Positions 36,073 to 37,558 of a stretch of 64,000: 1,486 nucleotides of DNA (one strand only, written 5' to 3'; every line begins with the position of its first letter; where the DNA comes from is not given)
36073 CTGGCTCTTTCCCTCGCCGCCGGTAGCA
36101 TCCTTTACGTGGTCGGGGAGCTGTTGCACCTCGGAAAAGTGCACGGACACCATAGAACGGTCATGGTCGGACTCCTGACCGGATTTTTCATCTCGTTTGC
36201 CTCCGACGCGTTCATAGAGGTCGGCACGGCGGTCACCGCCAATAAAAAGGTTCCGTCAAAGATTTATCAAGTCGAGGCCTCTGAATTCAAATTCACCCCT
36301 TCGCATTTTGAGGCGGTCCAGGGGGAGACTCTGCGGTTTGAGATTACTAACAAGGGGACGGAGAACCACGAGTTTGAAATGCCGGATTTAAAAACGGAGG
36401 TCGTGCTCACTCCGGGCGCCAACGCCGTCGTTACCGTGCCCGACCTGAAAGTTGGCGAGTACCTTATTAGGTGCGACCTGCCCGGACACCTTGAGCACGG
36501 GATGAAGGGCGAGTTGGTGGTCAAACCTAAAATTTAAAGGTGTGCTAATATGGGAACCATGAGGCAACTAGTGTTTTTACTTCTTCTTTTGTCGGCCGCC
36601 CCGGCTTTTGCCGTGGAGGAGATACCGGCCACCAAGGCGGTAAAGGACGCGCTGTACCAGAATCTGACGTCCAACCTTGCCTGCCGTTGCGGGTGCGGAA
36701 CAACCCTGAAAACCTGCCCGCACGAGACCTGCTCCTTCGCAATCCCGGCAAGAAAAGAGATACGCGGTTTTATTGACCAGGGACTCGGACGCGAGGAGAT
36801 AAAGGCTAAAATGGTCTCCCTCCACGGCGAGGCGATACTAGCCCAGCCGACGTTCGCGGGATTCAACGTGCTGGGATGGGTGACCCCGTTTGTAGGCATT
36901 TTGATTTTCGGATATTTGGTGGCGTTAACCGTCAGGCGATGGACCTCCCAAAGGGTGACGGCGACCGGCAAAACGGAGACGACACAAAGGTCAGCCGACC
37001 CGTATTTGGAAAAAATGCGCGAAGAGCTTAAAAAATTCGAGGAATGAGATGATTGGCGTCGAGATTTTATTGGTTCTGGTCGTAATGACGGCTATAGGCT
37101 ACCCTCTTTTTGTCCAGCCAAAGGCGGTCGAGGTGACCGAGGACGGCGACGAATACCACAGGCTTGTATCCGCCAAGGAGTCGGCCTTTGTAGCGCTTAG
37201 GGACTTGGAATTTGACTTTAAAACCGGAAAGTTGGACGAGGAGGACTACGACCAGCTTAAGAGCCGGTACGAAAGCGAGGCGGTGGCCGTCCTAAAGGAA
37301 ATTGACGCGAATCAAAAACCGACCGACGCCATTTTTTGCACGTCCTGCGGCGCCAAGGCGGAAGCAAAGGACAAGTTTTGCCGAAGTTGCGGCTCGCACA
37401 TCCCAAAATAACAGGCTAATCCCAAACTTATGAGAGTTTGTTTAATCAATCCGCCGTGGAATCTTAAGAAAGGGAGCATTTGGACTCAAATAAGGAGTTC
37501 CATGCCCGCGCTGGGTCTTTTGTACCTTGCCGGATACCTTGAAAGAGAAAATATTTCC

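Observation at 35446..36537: ZIP metal permease fused to a cupredoxin domain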

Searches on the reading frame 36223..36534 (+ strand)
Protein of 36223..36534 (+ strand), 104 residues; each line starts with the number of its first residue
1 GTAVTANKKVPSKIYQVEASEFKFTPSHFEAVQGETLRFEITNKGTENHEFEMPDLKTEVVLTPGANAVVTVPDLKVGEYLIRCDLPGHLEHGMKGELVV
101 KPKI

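Call 3: search_protein_families(library=pfam, proteins=[window:36223-36534:+], max_evalue=1)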
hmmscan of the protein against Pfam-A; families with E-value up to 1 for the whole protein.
window:36223-36534:+ (104 aa): 4 families
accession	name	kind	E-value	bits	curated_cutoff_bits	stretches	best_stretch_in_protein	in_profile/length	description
PF13473.12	Cupredoxin_1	-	5.5e-19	68.6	27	1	11-100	19-104/104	Cupredoxin-like domain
PF00127.26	Copper-bind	-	1.8e-06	28.7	21.2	1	40-101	44-99/99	Copper binding proteins, plastocyanin/azurin family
PF07731.20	Cu-oxidase_2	-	1.1e-05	25.7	20.4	1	26-102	56-135/137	Multicopper oxidase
PF06525.17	SoxE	-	0.00044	20.2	21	1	63-101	101-139/149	Sulfocyanin (SoxE) domain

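Call 4: search_protein_families(library=ncbifam, proteins=[window:36223-36534:+], max_evalue=1)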
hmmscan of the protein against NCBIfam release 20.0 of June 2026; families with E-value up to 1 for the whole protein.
window:36223-36534:+ (104 aa): 11 families
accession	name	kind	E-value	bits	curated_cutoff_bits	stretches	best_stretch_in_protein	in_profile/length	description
NF051440.1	CuResCopIPSEAE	equivalog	1.3e-11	44.6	280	2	12-56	40-84/180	copper-resistant cuproprotein CopI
NF041757.1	EfeO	equivalog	6.8e-07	28.7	270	1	8-102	12-108/359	iron uptake system protein EfeO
TIGR04246.1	nitrous_NosZ_Gp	equivalog_domain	9.2e-06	24.2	625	1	21-102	493-578/578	Sec-dependent nitrous-oxide reductase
TIGR03095.1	rusti_cyanin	equivalog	0.001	19.2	146.7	1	76-101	123-148/148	rusticyanin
TIGR02656.1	cyanin_plasto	equivalog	0.0088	16.4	87.85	1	22-101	12-99/99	plastocyanin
TIGR02866.1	CoxB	equivalog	0.028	13.9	147.7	1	34-101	125-192/202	cytochrome c oxidase subunit II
TIGR02376.1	Cu_nitrite_red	equivalog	0.032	13.6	296.3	1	61-103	101-147/326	copper-containing nitrite reductase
TIGR02375.1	pseudoazurin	equivalog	0.036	13.8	109.85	1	22-100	10-86/116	pseudoazurin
TIGR03094.1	sulfo_cyanin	equivalog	0.065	12.7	168.4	1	65-102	149-186/195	sulfocyanin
TIGR04244.1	nitrous_NosZ_RR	equivalog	0.074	11.6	625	1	18-101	540-627/627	TAT-dependent nitrous-oxide reductase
NF038088.1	anchor_synt_D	exception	0.089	12.3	240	1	47-103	124-171/194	protein sorting system archaetidylserine decarboxylase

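Call 31: search_solved_structures(query=window:36223-36534:+, max_evalue=1, show_alignments=5)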
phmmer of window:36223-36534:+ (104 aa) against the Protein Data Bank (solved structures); distinct sequences matched with E-value up to 1: 30.
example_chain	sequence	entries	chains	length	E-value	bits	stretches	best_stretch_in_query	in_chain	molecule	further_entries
6tfd_A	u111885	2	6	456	6.5e-09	39.5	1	33-102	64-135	Copper-containing nitrite reductase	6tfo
2dv6_A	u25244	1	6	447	1.4e-08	38.5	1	31-102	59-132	Nitrite reductase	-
4hcf_A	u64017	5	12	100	2.2e-06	31.4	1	11-101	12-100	Cupredoxin 1 | Cytochrome B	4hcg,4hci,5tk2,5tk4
8vuk_A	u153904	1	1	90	0.00062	23.5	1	15-85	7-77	EfeO-type cupredoxin-like domain-containing protein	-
2lln_A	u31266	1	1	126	0.0036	21.1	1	17-101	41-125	Cytochrome c oxidase subunit 2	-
6pty_A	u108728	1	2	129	0.0037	21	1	17-101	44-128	Cytochrome c oxidase subunit 2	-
2cua_A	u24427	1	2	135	0.0044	20.8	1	17-101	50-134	PROTEIN (CUA)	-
2fwl_B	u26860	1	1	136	0.0045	20.8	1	17-101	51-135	Cytochrome c oxidase subunit II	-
3s33_B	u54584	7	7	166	0.0076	20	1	17-101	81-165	Cytochrome c oxidase subunit 2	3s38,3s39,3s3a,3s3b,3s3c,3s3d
3eh3_B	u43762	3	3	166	0.0077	20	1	17-101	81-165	Cytochrome c oxidase subunit 2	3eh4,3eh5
1ehk_B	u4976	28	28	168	0.0079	20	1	17-101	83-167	BA3-TYPE CYTOCHROME-C OXIDASE | Cytochrome c oxidase polypeptide II | Cytochrome c oxidase subunit 2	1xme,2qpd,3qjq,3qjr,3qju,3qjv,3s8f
2qpe_B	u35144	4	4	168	0.0079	20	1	17-101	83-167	Cytochrome c oxidase subunit 2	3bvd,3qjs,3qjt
6ptt_A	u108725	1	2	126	0.012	19.4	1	17-101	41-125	Cytochrome c oxidase subunit 2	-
1ov8_A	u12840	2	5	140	0.017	18.9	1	60-102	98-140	Auracyanin B | PROTEIN (AURACYANIN)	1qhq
6kol_A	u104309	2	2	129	0.029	18.2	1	61-102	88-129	Blue (Type 1) copper domain protein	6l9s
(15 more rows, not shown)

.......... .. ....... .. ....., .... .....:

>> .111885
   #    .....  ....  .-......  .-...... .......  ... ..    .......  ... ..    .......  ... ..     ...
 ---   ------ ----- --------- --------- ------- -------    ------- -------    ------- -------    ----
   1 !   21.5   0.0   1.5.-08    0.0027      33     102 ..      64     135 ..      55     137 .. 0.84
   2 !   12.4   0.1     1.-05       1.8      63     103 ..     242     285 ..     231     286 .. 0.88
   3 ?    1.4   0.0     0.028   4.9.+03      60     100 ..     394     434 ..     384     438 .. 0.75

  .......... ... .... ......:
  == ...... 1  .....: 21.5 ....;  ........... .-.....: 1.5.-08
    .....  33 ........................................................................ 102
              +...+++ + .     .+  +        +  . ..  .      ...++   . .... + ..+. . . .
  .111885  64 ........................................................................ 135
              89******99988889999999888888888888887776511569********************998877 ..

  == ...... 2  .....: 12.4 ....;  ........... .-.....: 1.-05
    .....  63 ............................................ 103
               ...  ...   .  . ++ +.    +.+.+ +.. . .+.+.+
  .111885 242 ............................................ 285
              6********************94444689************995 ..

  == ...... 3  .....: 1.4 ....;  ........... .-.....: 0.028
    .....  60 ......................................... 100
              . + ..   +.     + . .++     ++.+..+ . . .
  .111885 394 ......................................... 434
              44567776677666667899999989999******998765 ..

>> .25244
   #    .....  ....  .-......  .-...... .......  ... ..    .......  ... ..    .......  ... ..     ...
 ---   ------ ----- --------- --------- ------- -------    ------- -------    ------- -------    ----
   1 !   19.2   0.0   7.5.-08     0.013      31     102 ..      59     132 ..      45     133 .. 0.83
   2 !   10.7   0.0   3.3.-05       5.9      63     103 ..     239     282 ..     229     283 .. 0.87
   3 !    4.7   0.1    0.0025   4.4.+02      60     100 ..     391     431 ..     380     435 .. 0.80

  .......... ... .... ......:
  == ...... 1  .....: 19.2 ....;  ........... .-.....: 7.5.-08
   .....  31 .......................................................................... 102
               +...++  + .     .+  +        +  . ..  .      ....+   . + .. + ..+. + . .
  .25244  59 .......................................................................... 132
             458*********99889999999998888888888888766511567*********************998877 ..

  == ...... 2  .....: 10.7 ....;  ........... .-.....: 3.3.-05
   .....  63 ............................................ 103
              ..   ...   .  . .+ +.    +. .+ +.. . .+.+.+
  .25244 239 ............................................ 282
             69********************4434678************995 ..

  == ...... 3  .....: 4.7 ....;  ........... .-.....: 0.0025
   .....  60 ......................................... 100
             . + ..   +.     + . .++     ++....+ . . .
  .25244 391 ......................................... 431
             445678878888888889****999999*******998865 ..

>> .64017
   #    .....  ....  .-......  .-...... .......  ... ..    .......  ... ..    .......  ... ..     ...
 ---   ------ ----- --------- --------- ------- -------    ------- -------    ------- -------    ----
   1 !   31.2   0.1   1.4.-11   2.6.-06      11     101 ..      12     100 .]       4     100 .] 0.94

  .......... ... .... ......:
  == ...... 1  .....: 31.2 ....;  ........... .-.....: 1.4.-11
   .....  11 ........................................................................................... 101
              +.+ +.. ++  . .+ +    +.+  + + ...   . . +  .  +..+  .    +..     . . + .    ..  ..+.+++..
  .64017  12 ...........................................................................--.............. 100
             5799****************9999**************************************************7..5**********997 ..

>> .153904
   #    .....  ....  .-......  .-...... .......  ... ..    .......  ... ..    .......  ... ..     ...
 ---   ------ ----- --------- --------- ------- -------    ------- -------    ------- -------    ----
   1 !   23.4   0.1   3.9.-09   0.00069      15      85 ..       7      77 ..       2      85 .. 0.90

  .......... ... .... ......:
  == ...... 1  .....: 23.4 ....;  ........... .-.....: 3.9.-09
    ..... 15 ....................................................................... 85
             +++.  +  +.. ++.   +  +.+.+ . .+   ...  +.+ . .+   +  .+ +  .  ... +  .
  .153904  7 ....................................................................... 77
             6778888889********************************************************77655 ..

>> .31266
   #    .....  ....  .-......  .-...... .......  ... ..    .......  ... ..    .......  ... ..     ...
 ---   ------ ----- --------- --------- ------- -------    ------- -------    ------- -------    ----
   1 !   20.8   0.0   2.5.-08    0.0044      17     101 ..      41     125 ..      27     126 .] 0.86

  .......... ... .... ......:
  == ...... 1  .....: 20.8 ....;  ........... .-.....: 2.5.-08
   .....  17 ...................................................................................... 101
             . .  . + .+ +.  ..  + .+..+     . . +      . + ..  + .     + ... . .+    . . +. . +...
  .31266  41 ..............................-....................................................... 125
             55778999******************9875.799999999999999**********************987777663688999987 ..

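Call 37: find_homologous_proteins(query=window:36235-36534:+, max_evalue=0.001)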
Query window:36235-36534:+: no candidate shares three 5-residue words with the query. No homologue found.

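Call 46: search_protein_representatives(protein=window:36235-36534:+)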
Query: 100 residues. Proteins with E-value up to 0.001 (for the whole library): 2627; up to 1e-10: 133; up to 1e-30: 6. The best 150 are listed.
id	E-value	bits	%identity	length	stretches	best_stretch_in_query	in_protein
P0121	6.9e-49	180.4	36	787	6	17-96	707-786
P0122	9.5e-44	164.0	33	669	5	17-96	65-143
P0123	1.8e-41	156.7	36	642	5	16-96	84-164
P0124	4.0e-39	149.1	31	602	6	18-97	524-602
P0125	3.1e-36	139.9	34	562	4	11-96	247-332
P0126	3.7e-32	126.8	42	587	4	34-96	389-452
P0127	6.9e-29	116.3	34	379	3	10-96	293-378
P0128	9.0e-29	116.0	31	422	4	6-97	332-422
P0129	3.1e-28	114.2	35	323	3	12-96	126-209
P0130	1.3e-27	112.2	34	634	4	9-96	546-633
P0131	3.2e-27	111.0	27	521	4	7-96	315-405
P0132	2.9e-26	107.9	36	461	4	34-96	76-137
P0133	7.4e-25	103.4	38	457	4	33-96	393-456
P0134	1.7e-24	102.2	32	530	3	15-97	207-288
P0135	2.7e-24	101.6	46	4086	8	13-42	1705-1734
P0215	8.9e-13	64.7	47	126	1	11-96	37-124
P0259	1.6e-10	57.5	36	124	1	8-98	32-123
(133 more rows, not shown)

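Call 51: find_encoding_contigs(protein=P0259, flank=5000, max_places=2)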
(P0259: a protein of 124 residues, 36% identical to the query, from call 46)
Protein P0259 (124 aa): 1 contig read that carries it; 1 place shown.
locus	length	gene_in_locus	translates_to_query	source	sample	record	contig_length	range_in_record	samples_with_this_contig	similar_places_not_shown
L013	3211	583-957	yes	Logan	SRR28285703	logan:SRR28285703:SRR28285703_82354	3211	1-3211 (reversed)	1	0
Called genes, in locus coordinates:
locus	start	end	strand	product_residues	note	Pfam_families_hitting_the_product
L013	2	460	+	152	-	?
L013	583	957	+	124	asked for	PF13473:Cupredoxin_1, PF07732:Cu-oxidase_3 (faint), PF00127:Copper-bind (faint)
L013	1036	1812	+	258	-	PF01978:TrmB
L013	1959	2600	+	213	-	PF00535:Glycos_transf_2, PF12804:NTP_transf_3, PF13641:Glyco_tranf_2_3 (weak)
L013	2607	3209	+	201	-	?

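Call 52: find_encoding_contigs(protein=P0215, flank=5000, max_places=2)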
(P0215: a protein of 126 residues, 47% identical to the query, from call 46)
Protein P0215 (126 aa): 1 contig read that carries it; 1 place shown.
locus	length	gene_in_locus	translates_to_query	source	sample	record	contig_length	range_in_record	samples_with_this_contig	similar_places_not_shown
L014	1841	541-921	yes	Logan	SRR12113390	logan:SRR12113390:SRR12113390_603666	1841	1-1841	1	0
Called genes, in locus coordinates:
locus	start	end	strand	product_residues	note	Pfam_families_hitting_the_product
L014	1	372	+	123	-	?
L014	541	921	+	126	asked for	PF13473:Cupredoxin_1, PF00127:Copper-bind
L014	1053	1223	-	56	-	-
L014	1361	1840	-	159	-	?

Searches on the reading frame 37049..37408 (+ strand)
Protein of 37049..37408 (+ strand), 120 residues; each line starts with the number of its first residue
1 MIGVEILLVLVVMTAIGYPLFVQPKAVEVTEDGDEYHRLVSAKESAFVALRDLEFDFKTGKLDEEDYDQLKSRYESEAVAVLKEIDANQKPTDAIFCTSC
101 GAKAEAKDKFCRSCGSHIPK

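Call 3: search_protein_families(library=pfam, proteins=[window:37049-37408:+], max_evalue=1)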
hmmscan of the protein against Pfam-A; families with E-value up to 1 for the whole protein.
window:37049-37408:+ (120 aa): 13 families
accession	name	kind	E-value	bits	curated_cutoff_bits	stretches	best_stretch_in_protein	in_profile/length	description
PF13240.11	Zn_Ribbon_1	-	2.7e-06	27.4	25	1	96-117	1-22/23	zinc-ribbon domain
PF12773.13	DZR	-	0.00016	22.2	27.3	1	95-115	25-45/45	Double zinc ribbon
PF13248.11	Zn_ribbon_3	-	0.00028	20.7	27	2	97-116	5-24/26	zinc-ribbon domain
PF17032.10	Zn_ribbon_15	-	0.0034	18.6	28.9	1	90-115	48-73/73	zinc-ribbon family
PF24463.1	DUF7577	-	0.0055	16.7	28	1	94-118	2-26/27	Domain of unknown function (DUF7577)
PF18912.6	DZR_2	-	0.024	14.9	27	1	92-117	19-45/56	Double zinc ribbon domain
PF14803.11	Zn_ribbon_Nudix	-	0.027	14.8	25.6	0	109-117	1-9/34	Nudix N-terminal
PF01155.25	HypA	-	0.035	14.6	28.9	1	84-117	61-95/112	Hydrogenase/urease nickel incorporation, metallochaperone, hypA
PF04828.22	GFA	-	0.092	13.3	24.3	0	80-104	57-81/115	Glutathione-dependent formaldehyde-activating enzyme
PF01258.23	zf-dskA_traR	-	0.13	12.7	24.9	0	93-105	23-35/36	Prokaryotic dksA/traR C4-type zinc finger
PF23455.1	DUF7129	-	0.13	12.5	30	1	97-117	14-36/45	Domain of unknown function (DUF7129)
PF02150.21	Zn_ribbon_RPB9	-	0.15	12.4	25.2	0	95-119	2-32/36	RNA polymerases M/15 Kd subunit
PF25165.1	DUF7828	-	0.28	11.3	25.7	0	86-102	19-35/87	Domain of unknown function (DUF7828)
